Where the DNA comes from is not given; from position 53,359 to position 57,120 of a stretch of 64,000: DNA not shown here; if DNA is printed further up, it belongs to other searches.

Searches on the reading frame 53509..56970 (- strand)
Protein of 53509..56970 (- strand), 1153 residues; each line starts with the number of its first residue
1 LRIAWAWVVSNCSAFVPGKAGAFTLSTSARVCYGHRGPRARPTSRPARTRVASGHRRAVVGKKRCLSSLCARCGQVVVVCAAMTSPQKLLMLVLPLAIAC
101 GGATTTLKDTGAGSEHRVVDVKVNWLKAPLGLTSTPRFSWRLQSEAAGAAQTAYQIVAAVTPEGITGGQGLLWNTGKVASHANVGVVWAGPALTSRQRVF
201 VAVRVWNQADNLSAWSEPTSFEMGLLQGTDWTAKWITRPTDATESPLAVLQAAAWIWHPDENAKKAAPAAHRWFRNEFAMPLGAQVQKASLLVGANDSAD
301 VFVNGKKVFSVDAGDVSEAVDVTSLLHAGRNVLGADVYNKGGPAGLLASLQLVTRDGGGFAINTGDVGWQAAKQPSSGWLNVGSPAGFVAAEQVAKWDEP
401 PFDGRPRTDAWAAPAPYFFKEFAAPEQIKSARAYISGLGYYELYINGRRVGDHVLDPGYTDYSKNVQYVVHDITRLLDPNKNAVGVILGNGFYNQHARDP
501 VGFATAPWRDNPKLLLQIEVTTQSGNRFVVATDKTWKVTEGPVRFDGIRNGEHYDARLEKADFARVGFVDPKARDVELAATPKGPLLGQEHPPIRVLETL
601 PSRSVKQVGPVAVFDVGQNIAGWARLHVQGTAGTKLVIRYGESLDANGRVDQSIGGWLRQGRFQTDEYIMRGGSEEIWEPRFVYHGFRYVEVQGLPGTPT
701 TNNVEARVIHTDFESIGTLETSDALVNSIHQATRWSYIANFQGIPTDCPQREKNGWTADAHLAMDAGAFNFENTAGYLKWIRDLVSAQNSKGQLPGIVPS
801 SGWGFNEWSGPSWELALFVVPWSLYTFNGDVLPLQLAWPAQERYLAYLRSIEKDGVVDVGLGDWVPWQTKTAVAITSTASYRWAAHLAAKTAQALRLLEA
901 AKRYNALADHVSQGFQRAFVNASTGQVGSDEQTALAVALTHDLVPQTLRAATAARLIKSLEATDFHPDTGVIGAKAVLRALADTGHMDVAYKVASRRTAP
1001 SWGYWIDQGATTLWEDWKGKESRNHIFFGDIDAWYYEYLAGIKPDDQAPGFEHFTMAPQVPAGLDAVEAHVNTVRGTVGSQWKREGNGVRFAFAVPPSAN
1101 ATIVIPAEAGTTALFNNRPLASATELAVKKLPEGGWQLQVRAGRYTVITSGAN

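Call 70: search_protein_families(library=pfam, proteins=[window:53509-56970:-], max_evalue=0.001)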
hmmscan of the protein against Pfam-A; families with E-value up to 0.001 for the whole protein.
window:53509-56970:- (1153 aa): 6 families
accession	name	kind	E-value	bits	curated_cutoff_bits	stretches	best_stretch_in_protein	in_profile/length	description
PF17389.8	Bac_rhamnosid6H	-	3.8e-90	303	24.5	1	715-1038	2-338/339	Bacterial alpha-L-rhamnosidase 6 hairpin glycosidase domain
PF08531.16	Bac_rhamnosid_N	-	8.7e-56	188.9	25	1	427-597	2-171/172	Alpha-L-rhamnosidase N-terminal domain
PF25788.1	Ig_Rha78A_N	-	8.1e-32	110.1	27.4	1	118-227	1-105/105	Rha78A-like, N-terminal immunoglobulin domain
PF05592.18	Bac_rhamnosid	-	2e-27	95.5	22.2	1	611-710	7-102/102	Bacterial alpha-L-rhamnosidase concanavalin-like domain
PF17390.7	Bac_rhamnosid_C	-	6.5e-15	55.1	22.1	1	1041-1111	1-69/78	Bacterial alpha-L-rhamnosidase C-terminal domain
PF02837.24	Glyco_hydro_2_N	-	1.2e-05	25.8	28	1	267-338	62-134/169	Glycosyl hydrolases family 2, sugar binding domain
